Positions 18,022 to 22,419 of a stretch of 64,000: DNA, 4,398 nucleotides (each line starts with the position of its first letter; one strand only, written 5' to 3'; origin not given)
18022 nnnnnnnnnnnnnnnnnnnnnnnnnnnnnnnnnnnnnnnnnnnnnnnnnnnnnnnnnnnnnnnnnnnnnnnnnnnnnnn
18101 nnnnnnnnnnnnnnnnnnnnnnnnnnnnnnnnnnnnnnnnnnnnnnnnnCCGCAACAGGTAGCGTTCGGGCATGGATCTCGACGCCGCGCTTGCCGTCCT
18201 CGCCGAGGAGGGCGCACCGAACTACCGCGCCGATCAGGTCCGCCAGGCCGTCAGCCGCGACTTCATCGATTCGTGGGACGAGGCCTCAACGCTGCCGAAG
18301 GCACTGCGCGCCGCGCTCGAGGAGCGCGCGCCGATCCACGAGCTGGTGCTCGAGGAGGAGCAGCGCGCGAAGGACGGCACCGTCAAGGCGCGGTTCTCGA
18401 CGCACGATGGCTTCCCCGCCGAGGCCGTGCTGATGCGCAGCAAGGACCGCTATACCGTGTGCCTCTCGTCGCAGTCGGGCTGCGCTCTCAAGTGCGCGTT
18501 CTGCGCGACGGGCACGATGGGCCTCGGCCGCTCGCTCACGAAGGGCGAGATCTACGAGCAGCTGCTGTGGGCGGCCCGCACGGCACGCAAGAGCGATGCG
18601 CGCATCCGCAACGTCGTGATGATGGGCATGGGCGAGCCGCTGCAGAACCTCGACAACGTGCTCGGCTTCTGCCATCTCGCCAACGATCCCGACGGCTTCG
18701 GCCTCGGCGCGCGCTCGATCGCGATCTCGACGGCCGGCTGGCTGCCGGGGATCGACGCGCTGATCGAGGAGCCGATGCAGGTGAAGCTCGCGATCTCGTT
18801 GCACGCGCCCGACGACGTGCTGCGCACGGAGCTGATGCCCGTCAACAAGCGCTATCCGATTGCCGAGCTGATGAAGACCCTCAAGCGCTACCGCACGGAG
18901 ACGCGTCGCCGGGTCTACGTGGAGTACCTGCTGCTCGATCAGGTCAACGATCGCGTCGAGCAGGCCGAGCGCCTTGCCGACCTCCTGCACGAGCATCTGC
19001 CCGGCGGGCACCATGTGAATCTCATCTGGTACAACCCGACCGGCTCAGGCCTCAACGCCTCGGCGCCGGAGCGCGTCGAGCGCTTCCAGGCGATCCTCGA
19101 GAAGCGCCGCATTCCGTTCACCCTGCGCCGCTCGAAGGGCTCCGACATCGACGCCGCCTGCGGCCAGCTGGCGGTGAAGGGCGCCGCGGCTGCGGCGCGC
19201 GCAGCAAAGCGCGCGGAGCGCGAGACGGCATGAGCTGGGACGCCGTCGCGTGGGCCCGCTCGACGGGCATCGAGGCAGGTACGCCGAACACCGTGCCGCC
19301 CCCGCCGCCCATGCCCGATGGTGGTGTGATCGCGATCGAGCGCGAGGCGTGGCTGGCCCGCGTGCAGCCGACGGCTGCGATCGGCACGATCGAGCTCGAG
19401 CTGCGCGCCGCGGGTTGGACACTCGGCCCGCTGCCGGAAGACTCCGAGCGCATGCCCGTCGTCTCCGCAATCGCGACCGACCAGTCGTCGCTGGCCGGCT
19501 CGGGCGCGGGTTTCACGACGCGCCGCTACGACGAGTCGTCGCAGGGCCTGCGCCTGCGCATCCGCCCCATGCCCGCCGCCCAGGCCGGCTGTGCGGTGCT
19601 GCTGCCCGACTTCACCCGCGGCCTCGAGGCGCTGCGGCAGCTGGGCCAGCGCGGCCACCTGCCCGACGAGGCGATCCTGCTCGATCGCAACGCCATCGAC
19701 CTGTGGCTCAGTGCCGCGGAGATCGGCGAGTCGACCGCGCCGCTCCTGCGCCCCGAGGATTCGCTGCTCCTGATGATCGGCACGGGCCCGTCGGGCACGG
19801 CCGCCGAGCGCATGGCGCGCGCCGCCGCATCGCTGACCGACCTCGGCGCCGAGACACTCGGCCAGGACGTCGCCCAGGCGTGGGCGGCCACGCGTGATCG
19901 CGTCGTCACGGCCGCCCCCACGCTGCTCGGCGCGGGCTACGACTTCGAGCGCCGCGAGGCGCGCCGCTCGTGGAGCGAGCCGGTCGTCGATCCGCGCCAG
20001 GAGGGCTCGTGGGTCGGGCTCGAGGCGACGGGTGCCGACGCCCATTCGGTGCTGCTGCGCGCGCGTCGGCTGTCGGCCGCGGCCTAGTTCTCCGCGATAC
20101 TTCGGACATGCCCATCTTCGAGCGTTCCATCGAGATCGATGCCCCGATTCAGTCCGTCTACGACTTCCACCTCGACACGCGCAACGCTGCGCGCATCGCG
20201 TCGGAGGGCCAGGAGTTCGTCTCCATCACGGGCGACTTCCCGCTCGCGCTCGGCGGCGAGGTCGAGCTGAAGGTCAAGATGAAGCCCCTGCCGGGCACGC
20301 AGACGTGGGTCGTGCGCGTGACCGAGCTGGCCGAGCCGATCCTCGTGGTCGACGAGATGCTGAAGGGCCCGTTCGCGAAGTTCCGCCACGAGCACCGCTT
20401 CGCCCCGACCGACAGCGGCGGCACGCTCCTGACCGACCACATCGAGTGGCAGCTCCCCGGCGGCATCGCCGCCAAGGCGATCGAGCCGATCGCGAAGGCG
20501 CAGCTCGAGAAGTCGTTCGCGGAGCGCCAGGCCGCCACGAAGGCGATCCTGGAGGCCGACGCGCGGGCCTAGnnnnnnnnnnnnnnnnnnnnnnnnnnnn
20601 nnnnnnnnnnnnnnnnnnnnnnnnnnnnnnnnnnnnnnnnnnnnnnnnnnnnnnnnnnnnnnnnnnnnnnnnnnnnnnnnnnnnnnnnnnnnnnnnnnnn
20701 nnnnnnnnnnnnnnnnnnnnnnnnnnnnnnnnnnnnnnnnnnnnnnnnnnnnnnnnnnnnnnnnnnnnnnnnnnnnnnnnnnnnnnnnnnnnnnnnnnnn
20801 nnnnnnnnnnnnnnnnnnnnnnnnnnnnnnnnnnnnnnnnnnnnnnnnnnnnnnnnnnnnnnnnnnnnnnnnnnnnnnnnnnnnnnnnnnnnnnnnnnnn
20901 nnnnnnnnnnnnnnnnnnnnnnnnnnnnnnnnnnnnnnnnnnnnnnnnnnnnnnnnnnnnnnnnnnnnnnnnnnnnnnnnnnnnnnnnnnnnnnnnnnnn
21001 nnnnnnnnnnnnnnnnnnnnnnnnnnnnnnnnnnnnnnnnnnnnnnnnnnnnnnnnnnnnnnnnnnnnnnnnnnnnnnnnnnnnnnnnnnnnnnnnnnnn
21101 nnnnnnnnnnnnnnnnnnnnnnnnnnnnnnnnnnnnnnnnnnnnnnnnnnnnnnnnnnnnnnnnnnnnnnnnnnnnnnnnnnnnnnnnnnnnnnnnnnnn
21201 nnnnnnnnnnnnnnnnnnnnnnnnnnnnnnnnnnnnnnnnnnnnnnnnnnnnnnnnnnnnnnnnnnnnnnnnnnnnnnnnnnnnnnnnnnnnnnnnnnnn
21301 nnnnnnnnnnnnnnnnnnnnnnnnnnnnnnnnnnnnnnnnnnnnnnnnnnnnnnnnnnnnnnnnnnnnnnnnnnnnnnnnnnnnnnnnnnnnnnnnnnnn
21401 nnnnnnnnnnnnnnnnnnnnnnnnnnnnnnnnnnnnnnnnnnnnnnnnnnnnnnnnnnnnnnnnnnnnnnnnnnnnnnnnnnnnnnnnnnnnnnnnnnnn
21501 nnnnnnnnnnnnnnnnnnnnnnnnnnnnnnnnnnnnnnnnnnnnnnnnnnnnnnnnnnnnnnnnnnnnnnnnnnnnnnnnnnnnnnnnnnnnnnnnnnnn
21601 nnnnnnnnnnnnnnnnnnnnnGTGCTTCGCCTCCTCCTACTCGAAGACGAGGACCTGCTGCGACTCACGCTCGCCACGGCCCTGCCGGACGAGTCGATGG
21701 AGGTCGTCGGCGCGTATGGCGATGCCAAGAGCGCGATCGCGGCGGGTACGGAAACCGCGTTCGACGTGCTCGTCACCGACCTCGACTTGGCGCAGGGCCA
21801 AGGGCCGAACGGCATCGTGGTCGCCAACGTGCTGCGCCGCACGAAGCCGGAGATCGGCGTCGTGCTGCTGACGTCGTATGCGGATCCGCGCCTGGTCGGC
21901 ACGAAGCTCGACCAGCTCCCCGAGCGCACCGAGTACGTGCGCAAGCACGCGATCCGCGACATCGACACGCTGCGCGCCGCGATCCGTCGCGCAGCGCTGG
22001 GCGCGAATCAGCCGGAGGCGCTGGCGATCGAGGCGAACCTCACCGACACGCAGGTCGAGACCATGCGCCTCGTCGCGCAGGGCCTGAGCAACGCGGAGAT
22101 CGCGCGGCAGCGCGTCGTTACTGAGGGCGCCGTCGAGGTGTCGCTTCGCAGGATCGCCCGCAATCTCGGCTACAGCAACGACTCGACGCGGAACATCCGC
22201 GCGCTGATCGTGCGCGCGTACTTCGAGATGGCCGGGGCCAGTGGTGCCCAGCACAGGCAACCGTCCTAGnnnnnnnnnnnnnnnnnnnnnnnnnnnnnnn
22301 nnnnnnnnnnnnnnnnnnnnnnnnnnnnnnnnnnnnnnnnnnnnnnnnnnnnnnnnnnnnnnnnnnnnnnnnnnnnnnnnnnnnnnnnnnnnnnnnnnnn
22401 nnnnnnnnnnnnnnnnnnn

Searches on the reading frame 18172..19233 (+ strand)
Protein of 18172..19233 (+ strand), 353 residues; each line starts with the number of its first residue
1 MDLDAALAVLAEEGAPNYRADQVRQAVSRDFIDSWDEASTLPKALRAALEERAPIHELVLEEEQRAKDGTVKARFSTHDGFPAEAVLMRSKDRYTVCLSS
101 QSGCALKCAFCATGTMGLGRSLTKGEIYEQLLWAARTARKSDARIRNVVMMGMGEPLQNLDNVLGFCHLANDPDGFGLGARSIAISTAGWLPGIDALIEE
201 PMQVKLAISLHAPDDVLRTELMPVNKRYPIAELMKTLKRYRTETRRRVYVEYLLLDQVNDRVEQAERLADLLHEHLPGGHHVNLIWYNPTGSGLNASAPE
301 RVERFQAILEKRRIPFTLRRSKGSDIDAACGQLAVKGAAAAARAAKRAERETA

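Call 28: search_protein_families(library=pfam, proteins=[window:18172-19233:+], max_evalue=0.01)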
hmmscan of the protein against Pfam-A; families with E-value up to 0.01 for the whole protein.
window:18172-19233:+ (353 aa): 3 families
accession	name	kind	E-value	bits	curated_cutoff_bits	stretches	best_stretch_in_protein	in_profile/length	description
PF04055.27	Radical_SAM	-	1.5e-14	55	29.5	1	100-265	3-162/166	Radical SAM superfamily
PF19238.5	Radical_SAM_2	-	0.0024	18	26.7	1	206-272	80-142/151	Radical SAM-like domain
PF21016.3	RlmN_N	-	0.003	17.7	24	1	10-55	15-60/60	Ribosomal RNA large subunit methyltransferase N-terminal domain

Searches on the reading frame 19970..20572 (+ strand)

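Call 28: search_protein_families(library=pfam, proteins=[window:19970-20572:+], max_evalue=0.01)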
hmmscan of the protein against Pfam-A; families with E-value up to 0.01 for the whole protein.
window:19970-20572:+ (200 aa): 2 families
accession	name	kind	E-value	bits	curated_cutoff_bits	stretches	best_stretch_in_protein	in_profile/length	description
PF10604.15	Polyketide_cyc2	-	1.4e-08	35.6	27.4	1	47-187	1-134/142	Polyketide cyclase / dehydrase and lipid transport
PF03364.25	Polyketide_cyc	-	4.9e-06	27.3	23.4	1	56-166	1-103/126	Polyketide cyclase / dehydrase and lipid transport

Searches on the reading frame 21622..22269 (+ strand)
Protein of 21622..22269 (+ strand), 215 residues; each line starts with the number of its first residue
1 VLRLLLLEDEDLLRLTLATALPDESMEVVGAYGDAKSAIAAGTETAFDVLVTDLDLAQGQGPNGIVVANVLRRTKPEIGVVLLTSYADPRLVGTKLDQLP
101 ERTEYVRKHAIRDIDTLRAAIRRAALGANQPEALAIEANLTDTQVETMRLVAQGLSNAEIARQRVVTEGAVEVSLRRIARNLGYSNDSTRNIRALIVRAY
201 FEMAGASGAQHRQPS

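Call 8: search_protein_families(library=pfam, proteins=[window:21622-22269:+])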
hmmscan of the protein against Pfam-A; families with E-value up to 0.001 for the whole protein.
window:21622-22269:+ (215 aa): 3 families
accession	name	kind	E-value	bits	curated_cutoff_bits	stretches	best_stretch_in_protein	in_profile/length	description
PF00072.30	Response_reg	-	7.4e-10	39.4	30.2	1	5-96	2-89/111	Response regulator receiver domain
PF00196.25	GerE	-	3.3e-08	33.5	23.5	1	139-187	2-50/57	Bacterial regulatory proteins, luxR family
PF13936.12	HTH_38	-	0.00068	19.8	27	0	173-185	21-33/44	Helix-turn-helix domain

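Call 10: find_related_loci(query=window:21622-22269:+, collection=genome_contigs, flank=4000)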
Query window:21622-22269:+ (215 aa) in genome_contigs; peptide patterns used: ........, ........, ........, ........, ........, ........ (x = any residue, [..] = any of these).
169 stretches matched a pattern; 11 encode a relative of the query (tblastn E <= 1e-3); 11 distinct loci.
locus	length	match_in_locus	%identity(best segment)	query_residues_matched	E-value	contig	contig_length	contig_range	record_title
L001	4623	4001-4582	89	22-215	4e-113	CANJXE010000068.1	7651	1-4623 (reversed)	MAG: Actinobacteria bacterium isolate RH-23may17-757 genome assembly, contig: RH-23may17-C79743, whole genome shotgun se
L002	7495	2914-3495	88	22-215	7e-108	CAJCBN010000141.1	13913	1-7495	MAG: uncultured actinobacterium isolate Loc081215-4m_bin-1677 genome assembly, contig: bin-1677:141/520, whole genome sh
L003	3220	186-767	87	22-215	2e-107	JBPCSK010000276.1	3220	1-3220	MAG: Gaiellales bacterium S1Ck117_484346_flag_0_multi_4.8350_len_3220, whole genome shotgun sequence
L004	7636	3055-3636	85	22-215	7e-105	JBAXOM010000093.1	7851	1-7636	MAG: Thermoleophilia bacterium isolate ELA505 MAG505_93, whole genome shotgun sequence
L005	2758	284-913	72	1-210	8e-90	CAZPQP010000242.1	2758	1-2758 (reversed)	MAG TPA_asm: uncultured Bifidobacterium sp. isolate binchicken_co298_71 genome assembly, contig: NODE_82911_length_2758_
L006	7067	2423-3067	73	1-215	1e-87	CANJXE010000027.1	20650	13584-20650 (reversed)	MAG: Actinobacteria bacterium isolate RH-23may17-757 genome assembly, contig: RH-23may17-C18926, whole genome shotgun se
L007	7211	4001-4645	72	1-215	1e-86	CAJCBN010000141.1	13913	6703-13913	MAG: uncultured actinobacterium isolate Loc081215-4m_bin-1677 genome assembly, contig: bin-1677:141/520, whole genome sh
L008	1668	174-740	71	22-210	2e-79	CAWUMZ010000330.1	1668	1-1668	MAG: uncultured bacterium isolate SRR1522964_binner123_21_1705335400 genome assembly, contig: ERZ11849542.30232, whole g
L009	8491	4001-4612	53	1-207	5e-57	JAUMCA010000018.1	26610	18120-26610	MAG: Thermoleophilia bacterium isolate P_THER2 NODE_2942_length_26610_cov_1.605860, whole genome shotgun sequence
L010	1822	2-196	71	151-215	5e-25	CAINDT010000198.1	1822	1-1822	MAG: uncultured actinobacterium isolate Loclat_bin-15560 genome assembly, contig: bin-15560:198/499, whole genome shotgu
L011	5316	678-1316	30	2-202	5e-11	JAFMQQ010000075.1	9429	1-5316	MAG: Micromonosporaceae bacterium isolate Bacteria.bin_13 NODE_2317_length_9429_cov_3.251182, whole genome shotgun seque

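Call 15: find_related_loci(query=A1, collection=metagenome_contigs, flank=3000)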
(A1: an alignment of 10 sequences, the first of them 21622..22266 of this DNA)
Query A1 (215 aa) in metagenome_contigs; peptide patterns used: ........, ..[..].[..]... (x = any residue, [..] = any of these).
600 stretches matched a pattern (row limit reached: there are more); 175 encode a relative of the query (tblastn E <= 1e-3); the best 80 are kept; 80 distinct loci.
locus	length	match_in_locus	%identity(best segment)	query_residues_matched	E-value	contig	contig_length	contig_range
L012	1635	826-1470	99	1-215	9e-149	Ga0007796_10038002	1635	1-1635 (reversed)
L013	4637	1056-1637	85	22-215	9e-105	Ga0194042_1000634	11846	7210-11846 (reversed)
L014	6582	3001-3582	85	22-215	2e-104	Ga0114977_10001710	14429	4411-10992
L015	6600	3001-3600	84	16-215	3e-100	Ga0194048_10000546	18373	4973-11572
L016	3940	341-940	84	16-215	3e-100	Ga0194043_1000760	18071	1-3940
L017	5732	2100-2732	68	1-211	2e-90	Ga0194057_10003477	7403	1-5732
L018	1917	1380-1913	85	16-193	1e-92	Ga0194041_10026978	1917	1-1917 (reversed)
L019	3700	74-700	71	1-209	3e-86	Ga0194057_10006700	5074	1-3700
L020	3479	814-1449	70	1-212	8e-85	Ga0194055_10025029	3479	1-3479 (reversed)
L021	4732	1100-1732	66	1-211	3e-83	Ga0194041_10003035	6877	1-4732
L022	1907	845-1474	68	1-210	2e-81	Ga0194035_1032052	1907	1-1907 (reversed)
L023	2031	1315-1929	50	1-207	8e-54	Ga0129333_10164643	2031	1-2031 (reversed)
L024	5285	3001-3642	47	1-213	5e-52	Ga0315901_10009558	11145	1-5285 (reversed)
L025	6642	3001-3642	47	1-213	5e-52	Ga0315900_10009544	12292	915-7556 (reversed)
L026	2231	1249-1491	36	3-87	7e-11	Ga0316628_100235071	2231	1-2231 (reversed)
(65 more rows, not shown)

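Call 25: search_solved_structures(query=window:21622-22266:+, max_evalue=0.001, show_alignments=3)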
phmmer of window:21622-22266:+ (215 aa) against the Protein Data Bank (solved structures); distinct sequences matched with E-value up to 0.001: 17.
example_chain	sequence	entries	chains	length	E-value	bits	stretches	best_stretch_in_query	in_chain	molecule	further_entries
7ve6_A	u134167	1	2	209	1.6e-09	41.4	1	2-183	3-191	Response regulator protein VraR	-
4gvp_A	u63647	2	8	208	1.6e-09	41.4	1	2-183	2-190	Response regulator protein vraR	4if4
3c3w_A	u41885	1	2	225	2.8e-06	30.8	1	1-186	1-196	TWO COMPONENT TRANSCRIPTIONAL REGULATORY PROTEIN DEVR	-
4ldz_A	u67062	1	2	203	7e-06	29.5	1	1-185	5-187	Transcriptional regulatory protein DesR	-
1s8n_A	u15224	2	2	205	9.3e-06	29.1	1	3-153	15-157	putative antiterminator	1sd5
5hev_A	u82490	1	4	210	3.1e-05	27.4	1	1-183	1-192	Response regulator protein VraR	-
6eo2_A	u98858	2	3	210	0.0001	25.7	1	5-187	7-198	Transcriptional regulatory protein RcsB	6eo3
5vxn_A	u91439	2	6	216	0.00011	25.6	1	5-187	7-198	Transcriptional regulatory protein RcsB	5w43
5o8y_A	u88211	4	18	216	0.00011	25.6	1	5-187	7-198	Transcriptional regulatory protein RcsB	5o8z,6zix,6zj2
9by5_A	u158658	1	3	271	0.00011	25.6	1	3-124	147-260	Response regulator receiver protein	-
4zmr_A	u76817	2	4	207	0.00027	24.3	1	2-186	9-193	Response regulator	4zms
4hye_A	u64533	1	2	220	0.00034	24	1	2-186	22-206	Response regulator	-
3a0u_A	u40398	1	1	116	0.00049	23.5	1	1-90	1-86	Response regulator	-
3a0r_B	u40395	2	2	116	0.00051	23.5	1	1-90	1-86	Response regulator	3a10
9xzo_A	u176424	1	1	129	0.00076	22.9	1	1-89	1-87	De novo protein M1X0B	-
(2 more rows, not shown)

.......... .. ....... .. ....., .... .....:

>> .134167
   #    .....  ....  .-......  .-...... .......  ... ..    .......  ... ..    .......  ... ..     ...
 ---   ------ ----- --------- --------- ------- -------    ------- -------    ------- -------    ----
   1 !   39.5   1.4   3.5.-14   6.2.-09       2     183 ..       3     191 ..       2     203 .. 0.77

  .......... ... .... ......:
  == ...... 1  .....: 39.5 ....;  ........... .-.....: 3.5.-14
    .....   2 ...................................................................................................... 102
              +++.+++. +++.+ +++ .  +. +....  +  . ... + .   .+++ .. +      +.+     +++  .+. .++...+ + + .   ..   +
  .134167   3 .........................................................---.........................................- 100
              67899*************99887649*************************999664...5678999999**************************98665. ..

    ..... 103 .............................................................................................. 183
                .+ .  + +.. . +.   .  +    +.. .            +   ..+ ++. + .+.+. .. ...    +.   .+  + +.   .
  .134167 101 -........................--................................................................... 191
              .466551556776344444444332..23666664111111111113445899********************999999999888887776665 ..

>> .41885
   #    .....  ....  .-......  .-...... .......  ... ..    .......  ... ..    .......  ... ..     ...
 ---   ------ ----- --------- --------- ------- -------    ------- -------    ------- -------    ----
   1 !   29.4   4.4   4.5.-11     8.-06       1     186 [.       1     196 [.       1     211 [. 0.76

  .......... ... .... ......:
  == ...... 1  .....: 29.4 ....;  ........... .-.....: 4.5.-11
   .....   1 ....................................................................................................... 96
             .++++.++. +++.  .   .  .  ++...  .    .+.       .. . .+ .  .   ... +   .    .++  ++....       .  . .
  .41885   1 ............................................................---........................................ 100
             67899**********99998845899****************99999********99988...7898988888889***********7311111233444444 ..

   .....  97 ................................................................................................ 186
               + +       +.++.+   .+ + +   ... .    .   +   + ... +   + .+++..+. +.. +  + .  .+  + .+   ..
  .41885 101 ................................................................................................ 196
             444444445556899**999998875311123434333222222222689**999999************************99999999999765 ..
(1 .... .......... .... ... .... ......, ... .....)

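Call 27: search_protein_families(library=ncbifam, proteins=[window:21622-22269:+], max_evalue=0.01)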
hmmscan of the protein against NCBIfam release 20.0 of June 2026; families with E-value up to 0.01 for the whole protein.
window:21622-22269:+ (215 aa): 29 families (the best 25 are shown)
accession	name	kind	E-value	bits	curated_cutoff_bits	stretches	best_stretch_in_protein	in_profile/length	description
NF047785.1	respo_reg_MadR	equivalog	8.4e-17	61.2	300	1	2-186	1-195/209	MadR family response regulator transcription factor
NF007935.0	PRK10651.1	equivalog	4.8e-10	39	250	1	122-183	138-199/216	two-component system response regulator NarL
NF009973.0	PRK13435.1-4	equivalog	5.4e-10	39.5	158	1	2-87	9-91/154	response regulator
NF052445.1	RespRegMctR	equivalog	7.6e-09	35.3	300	1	3-186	3-191/205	two-component system response regulator MctR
NF007708.0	PRK10403.1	equivalog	1.5e-08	34.4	343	1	3-183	8-197/215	nitrate/nitrite response regulator protein NarP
NF046022.1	RespRegCpdRBruc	equivalog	6.3e-08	32.6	180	1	1-88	1-84/120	cell cycle two-component system response regulator CpdR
NF011896.0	PRK15369.1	equivalog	1.4e-06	28.1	242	1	3-173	5-183/211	two component system response regulator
NF008469.0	PRK11361.1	equivalog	1.7e-06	27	714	1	3-124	6-119/461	acetoacetate metabolism transcriptional regulator AtoC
NF008098.0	PRK10840.1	equivalog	3.3e-06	26.8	235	1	24-163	27-174/216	response regulator transcription factor RcsB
NF006623.1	PRK09191.1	subfamily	4.4e-06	26.6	240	1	3-124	139-251/258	PhyR family response regulator anti-anti-sigma factor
NF007419.0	PRK09958.1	equivalog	2.3e-05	24.1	251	1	5-169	4-158/204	acid-sensing system DNA-binding response regulator EvgA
NF041830.1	RR_TF_ErdR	exception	2.5e-05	24.1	390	1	8-195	8-203/213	response regulator transcription factor ErdR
NF041733.1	resp_reg_CseB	equivalog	5.6e-05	22.6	350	1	3-163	2-157/228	two-component system response regulator CseB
NF033791.1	ActR_PrrA_rreg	equivalog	8.7e-05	22.6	250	1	4-88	4-84/173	ActR/PrrA/RegA family redox response regulator transcription factor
NF040749.1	tetrathio_RR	equivalog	0.00012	21.9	290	1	33-180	30-174/191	tetrathionate respiration response regulator TtrR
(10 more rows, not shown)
